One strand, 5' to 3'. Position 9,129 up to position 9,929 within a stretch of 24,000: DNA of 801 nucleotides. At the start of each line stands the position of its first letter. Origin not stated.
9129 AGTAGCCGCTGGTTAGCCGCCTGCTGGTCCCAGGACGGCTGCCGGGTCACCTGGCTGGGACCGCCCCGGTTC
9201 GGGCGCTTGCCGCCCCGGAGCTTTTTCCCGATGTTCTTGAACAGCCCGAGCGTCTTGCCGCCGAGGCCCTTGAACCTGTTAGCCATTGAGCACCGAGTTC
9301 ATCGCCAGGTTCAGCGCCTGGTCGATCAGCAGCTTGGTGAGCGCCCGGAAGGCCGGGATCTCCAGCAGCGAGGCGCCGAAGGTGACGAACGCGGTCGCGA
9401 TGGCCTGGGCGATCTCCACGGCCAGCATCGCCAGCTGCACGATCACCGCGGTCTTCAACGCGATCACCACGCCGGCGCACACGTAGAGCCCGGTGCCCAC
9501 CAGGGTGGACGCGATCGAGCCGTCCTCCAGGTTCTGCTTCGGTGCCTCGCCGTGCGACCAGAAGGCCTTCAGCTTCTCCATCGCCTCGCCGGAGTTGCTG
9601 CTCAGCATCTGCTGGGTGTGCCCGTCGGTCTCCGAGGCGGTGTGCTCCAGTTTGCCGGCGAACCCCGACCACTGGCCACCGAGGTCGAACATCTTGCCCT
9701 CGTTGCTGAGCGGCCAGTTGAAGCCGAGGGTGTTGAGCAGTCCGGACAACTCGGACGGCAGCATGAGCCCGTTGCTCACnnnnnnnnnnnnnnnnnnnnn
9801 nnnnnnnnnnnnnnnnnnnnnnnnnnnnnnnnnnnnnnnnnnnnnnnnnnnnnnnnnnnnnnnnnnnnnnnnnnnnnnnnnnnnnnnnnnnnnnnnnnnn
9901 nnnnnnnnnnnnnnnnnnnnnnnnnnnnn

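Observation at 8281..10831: Five-gene T7SS-style polymorphic toxin / immunity cassette with no secretion machinery nearby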

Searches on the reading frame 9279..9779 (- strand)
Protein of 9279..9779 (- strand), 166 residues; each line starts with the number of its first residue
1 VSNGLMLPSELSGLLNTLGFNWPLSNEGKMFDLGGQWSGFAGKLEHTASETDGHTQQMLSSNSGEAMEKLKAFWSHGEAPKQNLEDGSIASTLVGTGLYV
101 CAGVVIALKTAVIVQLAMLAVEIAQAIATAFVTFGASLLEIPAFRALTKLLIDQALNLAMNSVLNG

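Call 3: search_protein_families(library=pfam, proteins=[window:9279-9779:-], max_evalue=1)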
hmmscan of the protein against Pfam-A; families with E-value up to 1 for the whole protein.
window:9279-9779:- (166 aa): 1 family
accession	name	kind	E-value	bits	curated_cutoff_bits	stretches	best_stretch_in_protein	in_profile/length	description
PF25547.1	WXG100_2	-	2.9e-13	50.5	27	1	19-141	20-141/150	WXG100 like domain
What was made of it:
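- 9279..9779 (-): g3: WXG100_2 (CpnT-N-terminal-like) hairpin plus a hydrophobic C-terminal half (166 aa), the proposed carrier. Pfam PF25547, E 2.9e-13 (call 3).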

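Call 4: search_protein_families(library=ncbifam, proteins=[window:9279-9779:-], max_evalue=1)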
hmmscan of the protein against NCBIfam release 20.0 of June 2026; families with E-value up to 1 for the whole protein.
window:9279-9779:- (166 aa): 0 families

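Call 12: find_homologous_proteins(query=window:9279-9779:-, max_evalue=0.001)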
Query window:9279-9779:- (166 aa): 147 proteins with E <= 0.001 among 328 candidates; the best 120 are listed.
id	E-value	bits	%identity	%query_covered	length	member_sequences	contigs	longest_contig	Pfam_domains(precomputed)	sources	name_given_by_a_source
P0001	3.5e-100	351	100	100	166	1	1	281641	PF25547.2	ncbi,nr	ncbi:hypothetical protein D5S17_15215 [Pseudonocardiaceae bacterium YIM PH 21723]|nr:hypothetical pr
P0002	5.8e-78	279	78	100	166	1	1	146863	PF25547.2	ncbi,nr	ncbi:hypothetical protein D5S17_03825 [Pseudonocardiaceae bacterium YIM PH 21723]|nr:hypothetical pr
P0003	3.8e-75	269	75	100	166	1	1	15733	PF25547.2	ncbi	-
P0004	9.2e-75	268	75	100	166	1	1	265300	PF25547.2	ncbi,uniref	ncbi:hypothetical protein AB0F52_30205 [Amycolatopsis sp. NPDC024027]|uniref:WXG100-like domain-cont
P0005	1.7e-74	267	74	100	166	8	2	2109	PF25547.2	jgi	jgi:hypothetical protein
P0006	1.2e-73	265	75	100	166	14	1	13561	PF25547.2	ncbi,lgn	ncbi:MAG: hypothetical protein ABIQ18_32985 [Umezawaea sp.]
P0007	1.2e-73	265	73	100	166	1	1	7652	PF25547.2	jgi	jgi:hypothetical protein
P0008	2.3e-73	264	73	100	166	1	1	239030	PF25547.2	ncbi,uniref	ncbi:hypothetical protein ABZ345_18065 [Lentzea sp. NPDC005914]|uniref:WXG100-like domain-containing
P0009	3.1e-73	263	73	100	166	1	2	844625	PF25547.2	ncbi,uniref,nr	ncbi:hypothetical protein BS329_09750 [Amycolatopsis coloradensis]|uniref:Outer membrane channel pro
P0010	3.3e-73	263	73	100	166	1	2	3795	PF25547.2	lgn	-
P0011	1.1e-71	258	71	100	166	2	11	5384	PF25547.2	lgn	-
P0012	2.7e-71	257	72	99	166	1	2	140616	PF25547.2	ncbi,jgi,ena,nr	ncbi:MAG TPA: hypothetical protein VM677_20770 [Actinokineospora sp.]|jgi:hypothetical protein|nr:hy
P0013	3.2e-71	257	71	100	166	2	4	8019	PF25547.2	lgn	-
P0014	3.4e-71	257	72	100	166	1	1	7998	PF25547.2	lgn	-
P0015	4.9e-71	256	70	100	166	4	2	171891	PF25547.2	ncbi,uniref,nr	ncbi:hypothetical protein [Saccharopolyspora oryzae]|uniref:Outer membrane channel protein CpnT-like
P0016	2.3e-69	251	71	99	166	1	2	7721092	PF25547.2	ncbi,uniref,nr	ncbi:WXG100-like domain-containing protein [Saccharothrix coeruleofusca]|uniref:Outer membrane chann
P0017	2.5e-68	247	69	100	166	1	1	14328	PF25547.2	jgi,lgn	jgi:hypothetical protein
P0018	6.1e-67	243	68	99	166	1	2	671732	PF25547.2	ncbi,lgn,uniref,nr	ncbi:hypothetical protein [Umezawaea tangerina]|uniref:Outer membrane channel protein CpnT-like N-te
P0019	1.9e-66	241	67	99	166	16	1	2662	PF25547.2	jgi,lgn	jgi:hypothetical protein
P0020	2.4e-66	241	68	99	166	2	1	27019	PF25547.2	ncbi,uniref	ncbi:hypothetical protein [Lentzea sp. NPDC060358]|uniref:WXG100-like domain-containing protein n=1 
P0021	2.7e-66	241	67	99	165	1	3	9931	PF25547.2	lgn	-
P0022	5.8e-66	240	66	100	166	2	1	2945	PF25547.2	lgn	-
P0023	1.2e-65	239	67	99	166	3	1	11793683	PF25547.2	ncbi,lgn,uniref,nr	ncbi:hypothetical protein [Umezawaea sp. Da 62-37]|uniref:WXG100-like domain-containing protein n=1 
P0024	1.1e-64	235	67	99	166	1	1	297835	PF25547.2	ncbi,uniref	ncbi:hypothetical protein [Lentzea sp. NPDC059081]|uniref:WXG100-like domain-containing protein n=1 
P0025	1.2e-64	235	70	97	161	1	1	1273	PF25547.2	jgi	jgi:hypothetical protein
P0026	9.9e-64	232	65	99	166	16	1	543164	PF25547.2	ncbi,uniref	ncbi:hypothetical protein ACIRG5_19915 [Lentzea sp. NPDC102401]|uniref:WXG100-like domain-containing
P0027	1.2e-63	232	65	99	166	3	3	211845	PF25547.2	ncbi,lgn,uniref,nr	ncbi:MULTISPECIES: hypothetical protein [Actinosynnema]|uniref:WXG100-like domain-containing protein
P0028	2.8e-63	231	67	100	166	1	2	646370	PF25547.2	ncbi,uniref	ncbi:hypothetical protein [Saccharopolyspora cebuensis]|uniref:Outer membrane channel protein CpnT-l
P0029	5.9e-62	227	64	100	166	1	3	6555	PF25547.2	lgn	-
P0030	7.8e-62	226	64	100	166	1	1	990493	PF25547.2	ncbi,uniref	ncbi:hypothetical protein AB0I60_03290 [Actinosynnema sp. NPDC050436]|uniref:WXG100-like domain-cont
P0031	1.8e-61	225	63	100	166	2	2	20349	PF25547.2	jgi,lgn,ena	-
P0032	3.7e-60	221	64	99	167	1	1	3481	PF25547.2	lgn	-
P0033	3.6e-59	218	61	100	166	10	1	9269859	PF25547.2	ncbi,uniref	ncbi:hypothetical protein ACQPZF_23100 [Actinosynnema sp. CS-041913]|uniref:WXG100-like domain-conta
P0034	2.0e-58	215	60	100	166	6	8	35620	PF25547.2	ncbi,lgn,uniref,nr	ncbi:hypothetical protein [Saccharothrix sp.]|uniref:WXG100-like domain-containing protein n=1 Tax=S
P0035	2.6e-58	215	60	100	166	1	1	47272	PF25547.2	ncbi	ncbi:WXG100-like domain-containing protein [Longispora urticae]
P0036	4.7e-56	207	56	99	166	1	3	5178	PF25547.2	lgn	-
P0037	1.6e-53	199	56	100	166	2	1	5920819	PF25547.2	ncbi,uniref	ncbi:hypothetical protein [Saccharopolyspora sp. CA-218241]|uniref:WXG100-like domain-containing pro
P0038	5.6e-52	194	55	99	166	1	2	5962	PF25547.2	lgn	-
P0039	6.3e-42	162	50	97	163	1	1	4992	PF25547.2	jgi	jgi:hypothetical protein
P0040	6.4e-42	162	50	98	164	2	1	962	PF25547.2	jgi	jgi:hypothetical protein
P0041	1.2e-41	161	50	98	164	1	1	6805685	PF25547.2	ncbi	ncbi:hypothetical protein ACTFTM_24215 [Micromonospora sp. RB23]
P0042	1.5e-41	160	51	98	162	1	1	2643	PF25547.2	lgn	-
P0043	7.2e-41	158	48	98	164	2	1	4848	PF25547.2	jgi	jgi:hypothetical protein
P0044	7.4e-41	158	51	98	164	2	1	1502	PF25547.2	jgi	jgi:hypothetical protein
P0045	1.7e-40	157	50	98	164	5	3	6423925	PF25547.2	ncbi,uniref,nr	ncbi:hypothetical protein AB0873_12260 [Micromonospora sp. NPDC047707]|uniref:WXG100-like domain-con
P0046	3.1e-40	156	50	98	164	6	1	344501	PF25547.2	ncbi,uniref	ncbi:hypothetical protein [Micromonospora sp. NPDC000668]|uniref:WXG100-like domain-containing prote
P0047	1.0e-39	154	47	97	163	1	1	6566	PF25547.2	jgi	jgi:hypothetical protein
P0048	1.3e-39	154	46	98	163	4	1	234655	PF25547.2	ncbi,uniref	ncbi:hypothetical protein [Actinomadura sp. 6N118]|uniref:WXG100-like domain-containing protein n=1 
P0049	2.6e-39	153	48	98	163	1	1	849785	PF25547.2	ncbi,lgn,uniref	ncbi:hypothetical protein [Spirillospora sp. NPDC047279]|uniref:WXG100-like domain-containing protei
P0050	2.9e-39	153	47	98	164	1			PF25547.2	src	-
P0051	3.7e-39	153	48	98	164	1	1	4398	PF25547.2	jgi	jgi:hypothetical protein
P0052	5.4e-39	152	48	92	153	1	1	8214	PF25547.2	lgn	-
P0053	1.3e-38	151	48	97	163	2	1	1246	PF25547.2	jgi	jgi:hypothetical protein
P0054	2.0e-38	150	45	98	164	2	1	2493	PF25547.2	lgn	-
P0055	2.6e-38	150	50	98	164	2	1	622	PF25547.2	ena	-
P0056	4.8e-38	149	47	98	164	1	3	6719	PF25547.2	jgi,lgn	jgi:hypothetical protein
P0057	8.3e-38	148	45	97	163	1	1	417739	PF25547.2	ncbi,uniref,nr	ncbi:WXG100-like domain-containing protein [Actinomadura rudentiformis]|uniref:Outer membrane channe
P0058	8.6e-38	148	46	98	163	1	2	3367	PF25547.2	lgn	-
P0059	1.0e-37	148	46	98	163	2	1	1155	PF25547.2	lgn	-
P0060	2.0e-37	147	47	93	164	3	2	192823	PF25547.2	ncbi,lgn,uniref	ncbi:hypothetical protein [Micromonospora sp. NPDC048843]|uniref:WXG100-like domain-containing prote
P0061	3.4e-37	146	45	98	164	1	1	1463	PF25547.2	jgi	jgi:hypothetical protein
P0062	3.5e-37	146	49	92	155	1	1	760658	PF25547.2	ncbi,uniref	ncbi:WXG100-like domain-containing protein [Micromonospora chersina]|uniref:WXG100-like domain-conta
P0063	4.9e-37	146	47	98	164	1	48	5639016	PF25547.2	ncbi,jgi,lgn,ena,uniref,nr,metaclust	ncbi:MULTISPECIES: hypothetical protein [Thermomonospora]|uniref:Outer membrane channel protein CpnT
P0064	5.8e-37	145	45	97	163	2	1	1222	PF25547.2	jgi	jgi:hypothetical protein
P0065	7.0e-37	145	47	97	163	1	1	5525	PF25547.2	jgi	jgi:hypothetical protein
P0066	7.5e-37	145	47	98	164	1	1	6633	PF25547.2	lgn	-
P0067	9.3e-37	145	48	98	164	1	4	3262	PF25547.2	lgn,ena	-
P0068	9.5e-37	145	44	98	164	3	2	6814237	PF25547.2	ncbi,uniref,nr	ncbi:hypothetical protein O7602_26000 [Micromonospora sp. WMMD1128]|uniref:WXG100-like domain-contai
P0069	1.1e-36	145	46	98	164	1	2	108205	PF25547.2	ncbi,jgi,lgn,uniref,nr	ncbi:hypothetical protein AB0C06_32280 [Micromonospora inaquosa]|jgi:hypothetical protein|uniref:Out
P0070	2.5e-36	143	48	93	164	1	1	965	PF25547.2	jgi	jgi:hypothetical protein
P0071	3.1e-36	143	47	98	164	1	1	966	PF25547.2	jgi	jgi:hypothetical protein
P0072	3.2e-36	143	45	97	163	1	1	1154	PF25547.2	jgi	-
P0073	4.6e-36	143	47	98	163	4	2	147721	PF25547.2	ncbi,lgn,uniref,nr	ncbi:hypothetical protein [Thermomonospora catenispora]|uniref:WXG100-like domain-containing protein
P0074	5.1e-36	142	50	95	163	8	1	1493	PF25547.2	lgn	-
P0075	5.5e-36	142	48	92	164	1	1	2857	PF25547.2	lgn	-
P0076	5.6e-36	142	44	97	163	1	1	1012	PF25547.2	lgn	-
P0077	6.2e-36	142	45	97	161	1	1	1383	PF25547.2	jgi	-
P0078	7.6e-36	142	46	98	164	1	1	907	PF25547.2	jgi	jgi:hypothetical protein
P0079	1.4e-35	141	47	98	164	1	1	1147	PF25547.2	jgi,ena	-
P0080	1.5e-35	141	43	98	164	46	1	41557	PF25547.2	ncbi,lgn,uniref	ncbi:WXG100-like domain-containing protein [Micromonospora chersina]|uniref:WXG100-like domain-conta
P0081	2.1e-35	140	48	95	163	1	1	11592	PF25547.2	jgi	jgi:hypothetical protein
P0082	2.8e-35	140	42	98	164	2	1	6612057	PF25547.2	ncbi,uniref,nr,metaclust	ncbi:WXG100-like domain-containing protein [Micromonospora narathiwatensis]|uniref:Outer membrane ch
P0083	4.7e-35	139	46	90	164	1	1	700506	PF25547.2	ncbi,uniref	ncbi:hypothetical protein [Micromonospora sediminicola]|uniref:WXG100-like domain-containing protein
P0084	6.5e-35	139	45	97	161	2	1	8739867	PF25547.2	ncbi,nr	ncbi:hypothetical protein [Micromonospora pisi]|nr:hypothetical protein [Micromonospora pisi]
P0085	8.5e-35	138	45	97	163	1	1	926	PF25547.2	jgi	jgi:hypothetical protein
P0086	9.2e-35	138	43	98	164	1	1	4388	PF25547.2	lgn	-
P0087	1.6e-34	138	42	98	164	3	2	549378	PF25547.2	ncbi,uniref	ncbi:hypothetical protein AB0B39_20480 [Micromonospora sp. NPDC049114]|uniref:WXG100-like domain-con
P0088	2.2e-34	137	47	97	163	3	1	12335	PF25547.2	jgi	jgi:hypothetical protein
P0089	2.3e-34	137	47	95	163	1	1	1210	PF25547.2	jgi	jgi:hypothetical protein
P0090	2.9e-34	137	48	90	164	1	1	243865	PF25547.2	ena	-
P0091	3.1e-34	137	46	96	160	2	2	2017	PF25547.2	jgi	jgi:hypothetical protein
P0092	5.3e-34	136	47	90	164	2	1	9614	PF25547.2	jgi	-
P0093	6.7e-34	135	42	98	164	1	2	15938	PF25547.2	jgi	jgi:hypothetical protein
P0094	8.3e-34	135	43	97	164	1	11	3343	PF25547.2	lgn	-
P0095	9.0e-34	135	43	98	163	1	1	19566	PF25547.2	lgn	-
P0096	1.2e-33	135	45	95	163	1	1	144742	PF25547.2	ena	-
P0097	2.1e-33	134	41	98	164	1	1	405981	PF25547.2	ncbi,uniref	ncbi:hypothetical protein [Micromonospora sp. DT31]|uniref:WXG100-like domain-containing protein n=1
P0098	2.6e-33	134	44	97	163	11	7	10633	PF25547.2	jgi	-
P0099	5.1e-33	133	47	97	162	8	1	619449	PF25547.2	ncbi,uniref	ncbi:hypothetical protein [Micromonospora sp. B9E7]|uniref:WXG100-like domain-containing protein n=1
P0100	5.4e-33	133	42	98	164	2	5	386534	PF25547.2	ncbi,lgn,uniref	ncbi:hypothetical protein AB0I89_26795 [Micromonospora sp. NPDC049801]|uniref:WXG100-like domain-con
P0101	8.9e-33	132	43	93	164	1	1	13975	PF25547.2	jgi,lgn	jgi:hypothetical protein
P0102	9.0e-33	132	43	93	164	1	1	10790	PF25547.2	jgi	jgi:hypothetical protein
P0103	1.0e-32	132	44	92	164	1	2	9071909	PF25547.2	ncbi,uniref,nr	ncbi:hypothetical protein DFJ67_0767 [Asanoa ferruginea]|uniref:Outer membrane channel protein CpnT-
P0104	1.1e-32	132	43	98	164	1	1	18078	PF25547.2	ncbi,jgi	jgi:hypothetical protein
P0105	1.2e-32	131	44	97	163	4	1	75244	PF25547.2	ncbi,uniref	ncbi:hypothetical protein ABZU42_13745 [Micromonospora profundi]|uniref:WXG100-like domain-containin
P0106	1.6e-32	131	42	98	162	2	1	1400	PF25547.2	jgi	jgi:hypothetical protein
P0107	1.7e-32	131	43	98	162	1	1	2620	PF25547.2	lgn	-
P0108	2.1e-32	131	45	97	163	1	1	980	PF25547.2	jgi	jgi:hypothetical protein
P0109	2.4e-32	130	43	98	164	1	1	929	PF25547.2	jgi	jgi:hypothetical protein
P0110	3.5e-32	130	45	97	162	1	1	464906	PF25547.2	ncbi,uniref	ncbi:hypothetical protein ACPXB1_12720 [Micromonospora sp. DT68]|uniref:WXG100-like domain-containin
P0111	4.1e-32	130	45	97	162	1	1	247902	PF25547.2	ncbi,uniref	ncbi:WXG100-like domain-containing protein [Micromonospora profundi]|uniref:WXG100-like domain-conta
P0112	4.3e-32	130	42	97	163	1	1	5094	PF25547.2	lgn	-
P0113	4.7e-32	130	45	97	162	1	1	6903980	PF25547.2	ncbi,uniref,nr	ncbi:hypothetical protein Q3V37_24395 [Micromonospora profundi]|uniref:Outer membrane channel protei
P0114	5.1e-32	129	45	97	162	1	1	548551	PF25547.2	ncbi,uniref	ncbi:hypothetical protein ABZS52_04455 [Micromonospora profundi]|uniref:WXG100-like domain-containin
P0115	5.3e-32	129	45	97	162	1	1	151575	PF25547.2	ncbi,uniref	ncbi:hypothetical protein [Micromonospora sp. DT41]|uniref:WXG100-like domain-containing protein n=1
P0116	5.3e-32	129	44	97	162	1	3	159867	PF25547.2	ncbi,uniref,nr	ncbi:WXG100-like domain-containing protein [Micromonospora profundi]|uniref:WXG100-like domain-conta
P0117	5.6e-32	129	44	96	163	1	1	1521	PF25547.2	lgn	-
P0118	5.7e-32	129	45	97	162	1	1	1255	PF25547.2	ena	-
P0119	6.0e-32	129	44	97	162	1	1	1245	PF25547.2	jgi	-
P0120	6.0e-32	129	44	97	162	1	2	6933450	PF25547.2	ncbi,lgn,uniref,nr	ncbi:hypothetical protein F4558_002494 [Micromonospora profundi]|uniref:WXG100-like domain-containin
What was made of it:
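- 9279..9779 (-): 147 stand-alone relatives of 153-167 aa (call 12).
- No fused relative appears among the 120 listed g3 homologs, which are all 153-167 aa (call 12).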

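Call 14: find_encoding_contigs(protein=P0002, flank=10000, max_places=3)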
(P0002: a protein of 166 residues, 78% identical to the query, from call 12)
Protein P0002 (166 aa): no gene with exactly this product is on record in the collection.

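Call 16: find_related_loci(query=A1, collection=genome_contigs, flank=10000)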
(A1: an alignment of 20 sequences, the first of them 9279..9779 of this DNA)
Query A1 (166 aa) in genome_contigs; peptide patterns used: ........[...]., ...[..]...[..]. (x = any residue, [..] = any of these).
563 stretches matched a pattern; 385 encode a relative of the query (tblastn E <= 1e-3); the best 80 are kept; 80 distinct loci.
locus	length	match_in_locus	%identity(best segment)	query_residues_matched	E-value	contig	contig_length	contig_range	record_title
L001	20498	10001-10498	73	1-166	5e-81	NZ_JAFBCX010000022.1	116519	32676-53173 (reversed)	Lentzea nigeriaca strain DSM 45680 Ga0453997_22, whole genome shotgun sequence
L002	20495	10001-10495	73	1-165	1e-80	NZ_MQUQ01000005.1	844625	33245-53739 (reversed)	Amycolatopsis coloradensis strain DSM 44225 contig_5, whole genome shotgun sequence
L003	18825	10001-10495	74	1-165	3e-80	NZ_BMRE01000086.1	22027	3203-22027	Lentzea flava strain JCM 3296 sequence086, whole genome shotgun sequence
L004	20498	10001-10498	70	1-166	2e-78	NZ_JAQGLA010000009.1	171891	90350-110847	Saccharopolyspora oryzae strain WRP15-2 NODE_9_length_171891_cov_8.073112, whole genome shotgun sequence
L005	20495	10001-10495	71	1-165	7e-77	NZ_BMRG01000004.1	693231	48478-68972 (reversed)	Saccharothrix coeruleofusca strain JCM 3313 sequence04, whole genome shotgun sequence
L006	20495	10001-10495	68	1-165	1e-75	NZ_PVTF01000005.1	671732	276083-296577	Umezawaea tangerina strain DSM 44720 Ga0180964_105, whole genome shotgun sequence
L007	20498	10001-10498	75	1-166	2e-75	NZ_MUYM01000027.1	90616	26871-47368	Lentzea kentuckyensis strain NRRL B-24416 NRRL_B-24416_contig_27, whole genome shotgun sequence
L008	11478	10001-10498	67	1-166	4e-75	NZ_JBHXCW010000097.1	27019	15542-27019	Lentzea sp. NPDC060358 NPDC060358_T22_D1.ctg-0097, whole genome shotgun sequence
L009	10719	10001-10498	74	1-166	9e-75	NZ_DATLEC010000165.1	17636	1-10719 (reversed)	MAG: Lentzea sp. isolate SMAG_U14366 k141_6204137, whole genome shotgun sequence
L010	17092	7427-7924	66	1-166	2e-73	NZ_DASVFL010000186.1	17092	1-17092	MAG: Lentzea sp. isolate SMAG_U2088 k141_867038, whole genome shotgun sequence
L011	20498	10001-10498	68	1-166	3e-74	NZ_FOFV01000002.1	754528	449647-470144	Lentzea albida strain DSM 44437, whole genome shotgun sequence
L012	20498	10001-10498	69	1-166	2e-73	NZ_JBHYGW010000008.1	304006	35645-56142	Lentzea sp. NPDC059081 NPDC059081_327_F7.ctg-0008, whole genome shotgun sequence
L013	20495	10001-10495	73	1-165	1e-72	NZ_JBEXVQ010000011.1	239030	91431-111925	Lentzea sp. NPDC005914 NPDC005914_7_F5.ctg-0011, whole genome shotgun sequence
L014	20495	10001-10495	68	1-165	3e-72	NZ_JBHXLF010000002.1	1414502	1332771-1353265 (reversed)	Lentzea sp. NPDC058436 NPDC058436_T42_E4.ctg-0002, whole genome shotgun sequence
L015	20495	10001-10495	65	1-165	9e-72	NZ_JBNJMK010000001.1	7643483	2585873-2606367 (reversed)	Lentzea sp. CA-135723 MDNA_WGS_094_3, whole genome shotgun sequence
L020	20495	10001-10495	59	1-165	2e-66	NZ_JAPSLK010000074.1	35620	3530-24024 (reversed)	MAG: Saccharothrix sp. isolate RH59_bin.028 NODE_935_length_35620_cov_13.699687, whole genome shotgun sequence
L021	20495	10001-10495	60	1-165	2e-66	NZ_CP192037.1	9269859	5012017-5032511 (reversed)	Actinosynnema sp. CS-041913 chromosome, complete genome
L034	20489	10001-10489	50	4-166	5e-52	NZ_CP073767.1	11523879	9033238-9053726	Dactylosporangium aurantiacum strain NRRL B-8018 chromosome, complete genome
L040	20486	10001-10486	51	4-165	3e-50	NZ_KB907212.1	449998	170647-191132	Actinomadura atramentaria DSM 43919 strain SF2197 G339DRAFT_scaffold00005.5, whole genome shotgun sequence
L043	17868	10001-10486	49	4-165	2e-49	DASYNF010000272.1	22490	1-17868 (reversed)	MAG TPA_asm: Actinomadura sp. isolate SMAG_U4394 k141_694814, whole genome shotgun sequence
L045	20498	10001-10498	49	1-166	4e-49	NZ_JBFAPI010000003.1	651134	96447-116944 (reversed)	Asanoa sp. NPDC049573 NPDC049573_104_H8.ctg-0003, whole genome shotgun sequence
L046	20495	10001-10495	51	2-166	1e-48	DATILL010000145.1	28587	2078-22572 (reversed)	MAG TPA_asm: Mycobacteriales bacterium isolate SMAG_U15743 k141_2180433, whole genome shotgun sequence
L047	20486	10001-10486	49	4-165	2e-48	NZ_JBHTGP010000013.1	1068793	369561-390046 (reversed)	Actinomadura fibrosa strain JCM 9371 platanus_K_17_124_13, whole genome shotgun sequence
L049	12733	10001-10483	51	4-164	3e-48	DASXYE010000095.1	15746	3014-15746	MAG TPA_asm: Jatrophihabitantaceae bacterium isolate SMAG_U4816 k141_3378487, whole genome shotgun sequence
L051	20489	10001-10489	48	4-166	3e-48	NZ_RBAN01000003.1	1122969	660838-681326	Micromonospora costi strain CS1-12 contig0003, whole genome shotgun sequence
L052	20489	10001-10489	48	4-166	3e-48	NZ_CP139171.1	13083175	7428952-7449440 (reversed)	Dactylosporangium sp. AC04546 chromosome, complete genome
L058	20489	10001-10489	48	4-166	9e-47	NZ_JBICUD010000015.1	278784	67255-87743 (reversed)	Spirillospora sp. NPDC048911 NPDC048911_415_B11.ctg-0015, whole genome shotgun sequence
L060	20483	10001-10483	47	4-164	8e-47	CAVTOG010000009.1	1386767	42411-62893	MAG: uncultured Actinomycetota bacterium isolate MFD00822.bin.2.129 genome assembly, contig: contig_24680, whole genome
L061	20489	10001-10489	46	4-166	9e-47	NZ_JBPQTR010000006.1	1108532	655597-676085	Micromonospora sp. URMC 103 contig_4, whole genome shotgun sequence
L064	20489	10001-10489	46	4-166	2e-46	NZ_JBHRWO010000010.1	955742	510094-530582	Glycomyces rhizosphaerae strain CGMCC 4.7396 platanus_K_21_77_10, whole genome shotgun sequence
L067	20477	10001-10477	47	2-160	7e-46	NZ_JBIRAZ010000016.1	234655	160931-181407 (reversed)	Actinomadura sp. 6N118 contig_16, whole genome shotgun sequence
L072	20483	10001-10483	49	4-164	2e-45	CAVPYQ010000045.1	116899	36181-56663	MAG: uncultured Actinomycetota bacterium isolate MFD02159.bin.2.55 genome assembly, contig: contig_9514, whole genome sh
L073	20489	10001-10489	45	4-166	2e-45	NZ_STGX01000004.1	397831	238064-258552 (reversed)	Glycomyces paridis strain CPCC 204357 scaffold43_150.9_length_397863, whole genome shotgun sequence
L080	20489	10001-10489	44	4-166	4e-45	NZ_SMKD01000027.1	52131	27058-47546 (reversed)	Micromonospora sp. KC723 NODE_27_length_52131_cov_33.7156, whole genome shotgun sequence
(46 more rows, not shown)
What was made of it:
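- At least 385 loci in species-representative genomes encode a g3 relative (call 16).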
